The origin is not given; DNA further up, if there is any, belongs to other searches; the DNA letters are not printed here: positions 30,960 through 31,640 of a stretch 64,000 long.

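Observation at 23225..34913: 11-gene Hdr/Mvh operon with two paralogous HdrA-MvhD modules in tandem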

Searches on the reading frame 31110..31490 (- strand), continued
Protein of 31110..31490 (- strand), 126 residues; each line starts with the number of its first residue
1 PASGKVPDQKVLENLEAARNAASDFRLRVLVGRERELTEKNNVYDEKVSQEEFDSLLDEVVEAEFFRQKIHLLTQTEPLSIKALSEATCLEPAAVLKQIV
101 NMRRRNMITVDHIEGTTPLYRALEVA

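Call 58: search_protein_families(library=pfam, proteins=[P0235, P0263], max_evalue=0.0001)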
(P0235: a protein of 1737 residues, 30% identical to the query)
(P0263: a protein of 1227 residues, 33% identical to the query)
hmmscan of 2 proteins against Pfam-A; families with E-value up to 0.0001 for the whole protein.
P0235 (1737 aa): 24 families
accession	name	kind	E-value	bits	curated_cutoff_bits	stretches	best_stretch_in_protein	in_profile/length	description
PF02662.21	FlpD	-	2.6e-48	163.5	22.3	1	598-720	1-123/123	Methyl-viologen-reducing hydrogenase, delta subunit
PF07992.20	Pyr_redox_2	-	1e-43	150.3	26.1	2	1125-1430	2-289/291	Pyridine nucleotide-disulphide oxidoreductase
PF14691.11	Fer4_20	-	4.5e-19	68.8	25.8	1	1024-1099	30-108/113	Dihydroprymidine dehydrogenase domain II, 4Fe-4S cluster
PF13450.12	NAD_binding_8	-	1.6e-14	54.3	21.9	2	1128-1161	1-34/68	NAD(P)-binding Rossmann-like domain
PF00070.33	Pyr_redox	-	2.5e-14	54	22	0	1125-1159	1-35/82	Pyridine nucleotide-disulphide oxidoreductase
PF00037.32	Fer4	-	4.4e-14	52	21.1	1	972-992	3-23/24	4Fe-4S binding domain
PF13738.12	Pyr_redox_3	-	1.4e-13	51.2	30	1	1265-1416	164-305/305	Pyridine nucleotide-disulphide oxidoreductase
PF12831.13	FAD_oxidored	-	4.1e-13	49.8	27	1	165-217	2-55/416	FAD dependent oxidoreductase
PF12838.12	Fer4_7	-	2.3e-10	41.2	27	0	969-990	30-51/52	4Fe-4S dicluster domain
PF01266.30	DAO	-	1.1e-09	38.8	27.9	0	1125-1159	1-35/353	FAD dependent oxidoreductase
PF14697.11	Fer4_21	-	2.3e-09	37.7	35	0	521-573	1-58/59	4Fe-4S dicluster domain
PF01593.30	Amino_oxidase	-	3.1e-09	37.1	19.8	0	1134-1160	2-28/443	Flavin containing amine oxidoreductase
PF13187.11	Fer4_9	-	8.3e-09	35.8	27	0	527-572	1-52/52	4Fe-4S dicluster domain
PF01262.27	AlaDh_PNT_C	-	2.5e-08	34.1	23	0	1123-1154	28-59/214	Alanine dehydrogenase/PNT, C-terminal domain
PF01946.23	Thi4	-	1e-07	31.9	26.2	0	1124-1165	18-60/235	Thi4 family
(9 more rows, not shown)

P0263 (1227 aa): 22 families
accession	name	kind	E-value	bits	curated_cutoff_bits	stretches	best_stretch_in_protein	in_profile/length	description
PF02662.21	FlpD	-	2.8e-48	163.4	22.3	1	64-186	1-123/123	Methyl-viologen-reducing hydrogenase, delta subunit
PF07992.20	Pyr_redox_2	-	1.3e-38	133.6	26.1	1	615-923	2-291/291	Pyridine nucleotide-disulphide oxidoreductase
PF14691.11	Fer4_20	-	1.2e-21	77.1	25.8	1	514-590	30-109/113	Dihydroprymidine dehydrogenase domain II, 4Fe-4S cluster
PF00070.33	Pyr_redox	-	7.5e-13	49.2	22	0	749-794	1-44/82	Pyridine nucleotide-disulphide oxidoreductase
PF13738.12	Pyr_redox_3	-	7.9e-13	48.7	30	0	851-907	251-305/305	Pyridine nucleotide-disulphide oxidoreductase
PF00037.32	Fer4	-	1.1e-12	47.6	21.1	0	1017-1034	7-24/24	4Fe-4S binding domain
PF12838.12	Fer4_7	-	2e-11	44.6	27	0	1018-1038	2-22/52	4Fe-4S dicluster domain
PF13237.11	Fer4_10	-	3.1e-10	40.3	25.5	0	17-51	3-22/53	4Fe-4S dicluster domain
PF25160.1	LdpA_Fe-S-bd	-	1e-09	38.4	27.6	0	4-40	13-45/49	LdpA Fe-S cluster-binding domain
PF13187.11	Fer4_9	-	7.2e-09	36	27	0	1017-1045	1-29/52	4Fe-4S dicluster domain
PF13450.12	NAD_binding_8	-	1.8e-08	35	21.9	1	618-651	1-34/68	NAD(P)-binding Rossmann-like domain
PF01262.27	AlaDh_PNT_C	-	1.9e-08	34.4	23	0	614-648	29-63/214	Alanine dehydrogenase/PNT, C-terminal domain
PF13484.11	Fer4_16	-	5.9e-08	33.8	30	0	998-1031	33-66/66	4Fe-4S double cluster binding domain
PF13241.12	NAD_binding_7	-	5.4e-07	30.6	22.1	0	361-409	4-53/104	Putative NAD(P)-binding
PF01266.30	DAO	-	1.1e-06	28.8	27.9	1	615-650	1-37/353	FAD dependent oxidoreductase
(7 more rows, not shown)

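Call 70: find_encoding_contigs(protein=P0168, flank=9000, max_places=2)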
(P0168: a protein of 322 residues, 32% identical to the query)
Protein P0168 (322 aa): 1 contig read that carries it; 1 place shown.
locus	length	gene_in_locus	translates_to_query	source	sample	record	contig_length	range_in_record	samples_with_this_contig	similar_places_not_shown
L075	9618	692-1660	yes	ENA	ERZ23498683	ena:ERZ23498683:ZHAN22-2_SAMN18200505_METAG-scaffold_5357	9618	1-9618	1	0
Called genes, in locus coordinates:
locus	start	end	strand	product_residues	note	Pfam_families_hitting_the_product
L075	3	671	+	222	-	?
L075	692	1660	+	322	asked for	PF02662:FlpD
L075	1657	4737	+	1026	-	PF07992:Pyr_redox_2, PF12831:FAD_oxidored (weak), PF13450:NAD_binding_8 (weak), PF00037:Fer4 (weak), PF13187:Fer4_9 (weak), PF07992:Pyr_redox_2 (weak), PF13738:Pyr_redox_3, PF13450:NAD_binding_8, +14 more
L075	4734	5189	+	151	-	PF02662:FlpD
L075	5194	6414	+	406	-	PF13237:Fer4_10 (weak), PF13183:Fer4_8, PF13187:Fer4_9 (weak), PF13484:Fer4_16 (weak), PF13534:Fer4_17 (weak), PF02754:CCG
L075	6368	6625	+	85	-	-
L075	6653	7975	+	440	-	PF00890:FAD_binding_2 (weak), PF07992:Pyr_redox_2 (faint), PF12831:FAD_oxidored (weak), PF13450:NAD_binding_8 (faint), PF00037:Fer4 (weak)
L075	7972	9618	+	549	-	PF00070:Pyr_redox (faint), PF13738:Pyr_redox_3 (faint), PF00890:FAD_binding_2 (faint), PF01266:DAO (weak), PF03486:HI0933_like (faint), PF07992:Pyr_redox_2, PF12831:FAD_oxidored (weak), PF13450:NAD_binding_8 (weak)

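Call 71: find_encoding_contigs(protein=P0171, flank=9000, max_places=2)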
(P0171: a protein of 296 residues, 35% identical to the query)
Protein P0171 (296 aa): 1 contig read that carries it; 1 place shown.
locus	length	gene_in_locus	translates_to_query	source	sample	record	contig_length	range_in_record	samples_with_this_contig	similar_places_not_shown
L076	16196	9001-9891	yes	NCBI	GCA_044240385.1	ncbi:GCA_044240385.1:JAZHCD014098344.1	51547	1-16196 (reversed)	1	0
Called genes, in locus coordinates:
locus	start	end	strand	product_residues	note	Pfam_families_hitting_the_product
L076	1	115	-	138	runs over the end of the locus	PF01597:GCV_H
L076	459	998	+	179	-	PF00037:Fer4 (faint), PF13183:Fer4_8, PF13237:Fer4_10 (faint), PF13534:Fer4_17, PF13187:Fer4_9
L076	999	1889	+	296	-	PF02754:CCG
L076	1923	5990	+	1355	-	PF07992:Pyr_redox_2, PF12831:FAD_oxidored, PF00037:Fer4 (weak), PF12831:FAD_oxidored (weak), PF00037:Fer4, PF12838:Fer4_7, PF14697:Fer4_21, PF02662:FlpD, +20 more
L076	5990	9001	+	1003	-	PF12831:FAD_oxidored (weak), PF00037:Fer4, PF07992:Pyr_redox_2, PF12831:FAD_oxidored, PF13450:NAD_binding_8, PF13738:Pyr_redox_3, PF00037:Fer4, PF14697:Fer4_21, +19 more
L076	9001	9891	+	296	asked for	PF02662:FlpD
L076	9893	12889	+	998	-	PF07992:Pyr_redox_2, PF12831:FAD_oxidored (weak), PF13450:NAD_binding_8 (weak), PF00037:Fer4, PF12797:Fer4_2 (weak), PF12838:Fer4_7 (weak), PF00890:FAD_binding_2 (weak), PF07992:Pyr_redox_2, +16 more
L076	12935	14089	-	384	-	PF13183:Fer4_8, PF13237:Fer4_10 (weak), PF12838:Fer4_7 (weak), PF13534:Fer4_17, PF02754:CCG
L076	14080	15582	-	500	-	PF01565:FAD_binding_4, PF02913:FAD-oxidase_C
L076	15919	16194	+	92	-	?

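Call 75: find_encoding_contigs(protein=P0202, flank=7000, max_places=2)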
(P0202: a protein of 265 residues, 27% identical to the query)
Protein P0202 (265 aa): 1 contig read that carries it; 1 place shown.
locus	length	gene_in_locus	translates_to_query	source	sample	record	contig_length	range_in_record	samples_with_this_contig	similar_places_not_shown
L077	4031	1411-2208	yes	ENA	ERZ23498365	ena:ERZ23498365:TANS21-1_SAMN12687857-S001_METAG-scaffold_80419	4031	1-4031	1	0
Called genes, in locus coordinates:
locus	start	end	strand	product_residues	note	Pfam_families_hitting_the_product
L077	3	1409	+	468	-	?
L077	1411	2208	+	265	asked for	PF02662:FlpD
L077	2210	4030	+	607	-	?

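Call 76: find_encoding_contigs(protein=P0269, flank=7000, max_places=2)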
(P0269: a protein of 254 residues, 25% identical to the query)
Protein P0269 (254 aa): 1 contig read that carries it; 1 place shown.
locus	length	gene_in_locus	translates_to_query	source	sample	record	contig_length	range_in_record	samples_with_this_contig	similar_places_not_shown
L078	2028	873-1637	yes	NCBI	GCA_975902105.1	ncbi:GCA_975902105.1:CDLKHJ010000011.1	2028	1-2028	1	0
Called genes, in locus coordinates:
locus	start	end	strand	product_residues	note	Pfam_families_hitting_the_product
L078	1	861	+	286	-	?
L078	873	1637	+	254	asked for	PF02662:FlpD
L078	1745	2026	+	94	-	?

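Call 77: find_encoding_contigs(protein=P0240, flank=7000, max_places=2)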
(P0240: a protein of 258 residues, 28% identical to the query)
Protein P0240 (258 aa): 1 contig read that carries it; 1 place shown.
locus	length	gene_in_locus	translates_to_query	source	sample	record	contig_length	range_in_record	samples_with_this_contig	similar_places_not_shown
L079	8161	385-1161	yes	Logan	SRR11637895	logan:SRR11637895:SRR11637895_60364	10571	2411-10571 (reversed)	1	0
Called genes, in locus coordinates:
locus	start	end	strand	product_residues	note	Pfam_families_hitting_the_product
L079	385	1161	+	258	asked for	PF02662:FlpD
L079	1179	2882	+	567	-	PF00070:Pyr_redox (faint), PF00890:FAD_binding_2 (faint), PF12831:FAD_oxidored (weak), PF14691:Fer4_20, PF01946:Thi4 (weak), PF07992:Pyr_redox_2, PF13450:NAD_binding_8 (weak), PF13738:Pyr_redox_3 (weak), +6 more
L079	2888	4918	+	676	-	PF07992:Pyr_redox_2, PF12831:FAD_oxidored (faint)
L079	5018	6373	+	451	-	PF00390:malic, PF03949:Malic_M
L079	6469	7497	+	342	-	PF08240:ADH_N, PF01262:AlaDh_PNT_C (weak), PF16912:Glu_dehyd_C (weak), PF00107:ADH_zinc_N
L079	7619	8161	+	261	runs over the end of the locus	PF01791:DeoC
